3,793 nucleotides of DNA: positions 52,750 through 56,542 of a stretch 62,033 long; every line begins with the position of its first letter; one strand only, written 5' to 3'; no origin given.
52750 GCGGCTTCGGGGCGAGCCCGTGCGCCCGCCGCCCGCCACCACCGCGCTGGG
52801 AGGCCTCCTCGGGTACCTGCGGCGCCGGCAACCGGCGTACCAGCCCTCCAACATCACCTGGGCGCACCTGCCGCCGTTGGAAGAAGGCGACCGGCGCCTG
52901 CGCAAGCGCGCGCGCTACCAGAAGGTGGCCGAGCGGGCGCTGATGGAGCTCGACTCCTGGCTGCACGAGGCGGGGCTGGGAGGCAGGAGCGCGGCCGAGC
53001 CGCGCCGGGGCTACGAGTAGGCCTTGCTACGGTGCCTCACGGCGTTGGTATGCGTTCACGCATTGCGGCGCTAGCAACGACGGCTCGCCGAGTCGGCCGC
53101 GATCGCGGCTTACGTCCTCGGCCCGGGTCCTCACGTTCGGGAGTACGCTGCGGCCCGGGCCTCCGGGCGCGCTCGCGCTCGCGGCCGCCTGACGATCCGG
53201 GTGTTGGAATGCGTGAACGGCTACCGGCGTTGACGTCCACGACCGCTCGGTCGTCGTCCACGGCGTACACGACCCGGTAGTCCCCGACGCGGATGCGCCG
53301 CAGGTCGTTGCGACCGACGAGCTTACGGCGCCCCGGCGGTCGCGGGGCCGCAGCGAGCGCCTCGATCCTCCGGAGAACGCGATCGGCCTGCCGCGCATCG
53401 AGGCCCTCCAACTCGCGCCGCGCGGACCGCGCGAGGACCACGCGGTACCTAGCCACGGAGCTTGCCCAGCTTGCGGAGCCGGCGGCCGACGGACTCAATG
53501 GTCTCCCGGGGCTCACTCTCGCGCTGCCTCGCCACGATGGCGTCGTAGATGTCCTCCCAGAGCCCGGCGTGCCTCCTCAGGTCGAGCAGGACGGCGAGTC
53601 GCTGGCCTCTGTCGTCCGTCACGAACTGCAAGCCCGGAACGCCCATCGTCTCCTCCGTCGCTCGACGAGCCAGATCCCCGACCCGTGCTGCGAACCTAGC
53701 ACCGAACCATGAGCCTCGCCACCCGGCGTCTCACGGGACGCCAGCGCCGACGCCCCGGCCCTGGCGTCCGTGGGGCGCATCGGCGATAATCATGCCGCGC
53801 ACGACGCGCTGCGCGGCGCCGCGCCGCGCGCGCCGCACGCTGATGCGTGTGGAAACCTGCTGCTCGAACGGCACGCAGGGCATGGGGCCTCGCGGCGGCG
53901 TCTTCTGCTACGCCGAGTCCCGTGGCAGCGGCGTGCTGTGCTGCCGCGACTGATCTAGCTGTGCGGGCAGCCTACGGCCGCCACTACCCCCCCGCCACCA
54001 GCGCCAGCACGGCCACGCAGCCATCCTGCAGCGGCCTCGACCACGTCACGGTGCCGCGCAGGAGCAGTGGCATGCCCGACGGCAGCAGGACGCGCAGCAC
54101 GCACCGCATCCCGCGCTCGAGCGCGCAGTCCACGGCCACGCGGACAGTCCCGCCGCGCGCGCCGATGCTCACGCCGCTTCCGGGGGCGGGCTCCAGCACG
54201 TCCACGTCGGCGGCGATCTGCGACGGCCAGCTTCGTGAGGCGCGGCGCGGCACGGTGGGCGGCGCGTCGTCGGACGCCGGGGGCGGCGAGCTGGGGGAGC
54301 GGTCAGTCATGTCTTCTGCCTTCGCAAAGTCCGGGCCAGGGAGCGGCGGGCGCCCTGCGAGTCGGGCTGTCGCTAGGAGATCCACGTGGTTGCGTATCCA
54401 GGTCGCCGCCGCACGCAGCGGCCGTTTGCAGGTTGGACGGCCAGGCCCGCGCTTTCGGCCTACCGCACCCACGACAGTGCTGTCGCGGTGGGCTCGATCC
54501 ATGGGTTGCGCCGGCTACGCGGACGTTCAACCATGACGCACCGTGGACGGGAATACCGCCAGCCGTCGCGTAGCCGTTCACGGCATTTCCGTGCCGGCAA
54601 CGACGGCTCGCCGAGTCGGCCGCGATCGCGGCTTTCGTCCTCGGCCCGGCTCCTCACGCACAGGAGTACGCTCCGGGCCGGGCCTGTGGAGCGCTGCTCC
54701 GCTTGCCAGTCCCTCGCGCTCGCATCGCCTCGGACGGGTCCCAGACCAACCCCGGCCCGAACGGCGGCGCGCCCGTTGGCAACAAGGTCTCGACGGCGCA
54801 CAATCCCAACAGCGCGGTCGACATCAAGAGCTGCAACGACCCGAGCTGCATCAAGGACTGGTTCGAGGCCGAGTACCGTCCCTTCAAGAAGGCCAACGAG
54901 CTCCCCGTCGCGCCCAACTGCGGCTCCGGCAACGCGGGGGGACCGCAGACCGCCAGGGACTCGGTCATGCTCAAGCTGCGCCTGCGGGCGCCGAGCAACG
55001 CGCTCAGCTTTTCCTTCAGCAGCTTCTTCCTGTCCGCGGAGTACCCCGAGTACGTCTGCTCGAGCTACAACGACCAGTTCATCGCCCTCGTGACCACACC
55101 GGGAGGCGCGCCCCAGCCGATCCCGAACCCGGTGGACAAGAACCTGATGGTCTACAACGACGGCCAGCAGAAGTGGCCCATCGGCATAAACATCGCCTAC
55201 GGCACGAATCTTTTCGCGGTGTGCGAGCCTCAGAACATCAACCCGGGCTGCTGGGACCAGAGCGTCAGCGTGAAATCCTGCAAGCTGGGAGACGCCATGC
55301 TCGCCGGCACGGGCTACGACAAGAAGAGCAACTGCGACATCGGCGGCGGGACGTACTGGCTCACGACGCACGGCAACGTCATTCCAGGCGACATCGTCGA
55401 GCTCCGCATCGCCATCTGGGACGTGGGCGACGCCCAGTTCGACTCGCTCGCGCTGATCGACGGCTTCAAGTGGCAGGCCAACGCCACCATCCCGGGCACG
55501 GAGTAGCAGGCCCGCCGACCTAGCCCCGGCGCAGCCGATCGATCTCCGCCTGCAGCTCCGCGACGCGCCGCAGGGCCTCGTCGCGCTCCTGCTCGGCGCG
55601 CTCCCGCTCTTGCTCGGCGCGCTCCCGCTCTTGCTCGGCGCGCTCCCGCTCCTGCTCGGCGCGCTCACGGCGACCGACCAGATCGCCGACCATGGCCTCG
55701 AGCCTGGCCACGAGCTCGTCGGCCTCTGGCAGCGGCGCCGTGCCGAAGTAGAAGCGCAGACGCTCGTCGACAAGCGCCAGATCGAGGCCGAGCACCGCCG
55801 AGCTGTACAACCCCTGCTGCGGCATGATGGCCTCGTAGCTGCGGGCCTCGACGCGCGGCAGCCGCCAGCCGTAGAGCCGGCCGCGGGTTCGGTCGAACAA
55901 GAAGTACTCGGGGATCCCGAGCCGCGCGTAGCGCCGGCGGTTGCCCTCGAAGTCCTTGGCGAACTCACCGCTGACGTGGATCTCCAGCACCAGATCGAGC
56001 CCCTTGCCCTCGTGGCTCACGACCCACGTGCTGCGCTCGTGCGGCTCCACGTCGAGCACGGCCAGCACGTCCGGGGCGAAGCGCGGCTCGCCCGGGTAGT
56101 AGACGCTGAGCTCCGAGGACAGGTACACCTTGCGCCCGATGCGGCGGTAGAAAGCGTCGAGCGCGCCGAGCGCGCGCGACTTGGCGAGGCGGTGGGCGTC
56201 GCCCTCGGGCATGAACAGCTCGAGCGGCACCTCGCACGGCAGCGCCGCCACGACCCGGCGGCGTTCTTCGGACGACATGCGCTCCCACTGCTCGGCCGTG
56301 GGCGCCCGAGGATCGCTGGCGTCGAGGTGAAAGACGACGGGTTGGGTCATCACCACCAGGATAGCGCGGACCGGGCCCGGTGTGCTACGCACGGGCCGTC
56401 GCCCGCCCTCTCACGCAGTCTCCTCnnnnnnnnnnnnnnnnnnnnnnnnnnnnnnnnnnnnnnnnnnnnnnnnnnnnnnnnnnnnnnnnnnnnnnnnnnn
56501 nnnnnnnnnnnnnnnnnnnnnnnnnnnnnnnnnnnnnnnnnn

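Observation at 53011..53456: A second copy of the same element truncates a RelE/ParE toxin gene, again with a 6-bp target duplication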

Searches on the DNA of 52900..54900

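Call 42: search_rna_families(source=window, start=52900, end=54900, threshold=evalue, max_evalue=1)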
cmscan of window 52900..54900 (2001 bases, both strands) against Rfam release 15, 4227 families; matches with E-value up to 1: 1.
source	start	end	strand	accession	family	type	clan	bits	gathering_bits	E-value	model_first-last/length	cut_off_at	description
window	54434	54600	+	RF02531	NRF2_IRES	Cis-reg; IRES;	-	23.9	50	0.63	1-128/128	no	Nrf2 internal ribosome entry site (IRES)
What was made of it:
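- Tried and rejected: No family; only a chance IRES hit at E=0.63 (call 42).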

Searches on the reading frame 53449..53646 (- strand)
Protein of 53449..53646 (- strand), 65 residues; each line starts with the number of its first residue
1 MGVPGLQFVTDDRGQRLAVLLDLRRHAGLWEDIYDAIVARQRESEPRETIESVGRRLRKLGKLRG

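Call 9: search_protein_families(library=pfam, proteins=[window:53452-53646:-], max_evalue=0.01)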
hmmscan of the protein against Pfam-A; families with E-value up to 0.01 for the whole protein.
seq(65 aa): 0 families

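Call 11: find_encoding_contigs(protein=window:53449-53646:-, flank=10000, max_places=10)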
Protein window:53449-53646:- (65 aa): no gene with exactly this product is on record in the collection.

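Call 51: search_protein_families(library=ncbifam, proteins=[window:53452-53646:-], max_evalue=0.1)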
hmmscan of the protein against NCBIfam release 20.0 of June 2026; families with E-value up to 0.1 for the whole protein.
seq(65 aa): 0 families
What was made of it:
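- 53449..53646 (-): Cognate antitoxin gene, 65 aa, intact, overlapping the toxin start by 8 nt. No Pfam or NCBIfam hit (calls 9, 51).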

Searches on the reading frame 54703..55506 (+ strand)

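Call 35: search_protein_families(library=pfam, proteins=[window:54703-55506:+], max_evalue=0.01)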
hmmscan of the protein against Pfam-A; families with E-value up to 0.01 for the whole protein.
window:54703-55506:+ (267 aa): 0 families

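Call 51: search_protein_families(library=ncbifam, proteins=[window:54703-55506:+], max_evalue=0.1)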
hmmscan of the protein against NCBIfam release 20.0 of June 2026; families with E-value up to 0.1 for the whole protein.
window:54703-55506:+ (267 aa): 1 family
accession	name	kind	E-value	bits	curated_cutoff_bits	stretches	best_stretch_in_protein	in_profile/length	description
NF038133.1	choice_anch_L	domain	1.9e-13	50.4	27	1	80-253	77-215/219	choice-of-anchor L domain-containing protein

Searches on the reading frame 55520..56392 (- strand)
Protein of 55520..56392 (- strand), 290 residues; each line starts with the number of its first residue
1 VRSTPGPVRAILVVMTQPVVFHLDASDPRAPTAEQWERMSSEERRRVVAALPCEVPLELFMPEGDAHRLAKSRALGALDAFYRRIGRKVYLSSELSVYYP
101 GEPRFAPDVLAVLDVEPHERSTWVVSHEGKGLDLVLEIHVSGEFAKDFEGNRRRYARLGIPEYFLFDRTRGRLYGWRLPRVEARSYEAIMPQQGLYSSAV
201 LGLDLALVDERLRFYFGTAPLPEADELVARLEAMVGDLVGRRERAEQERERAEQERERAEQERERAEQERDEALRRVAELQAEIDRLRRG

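Call 35: search_protein_families(library=pfam, proteins=[window:55520-56392:-], max_evalue=0.01)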
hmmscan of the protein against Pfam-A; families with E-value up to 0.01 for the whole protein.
window:55520-56392:- (290 aa): 1 family
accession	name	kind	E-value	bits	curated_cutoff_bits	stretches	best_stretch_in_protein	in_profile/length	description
PF05685.18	Uma2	-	1.1e-15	58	27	1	60-193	25-156/172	Putative restriction endonuclease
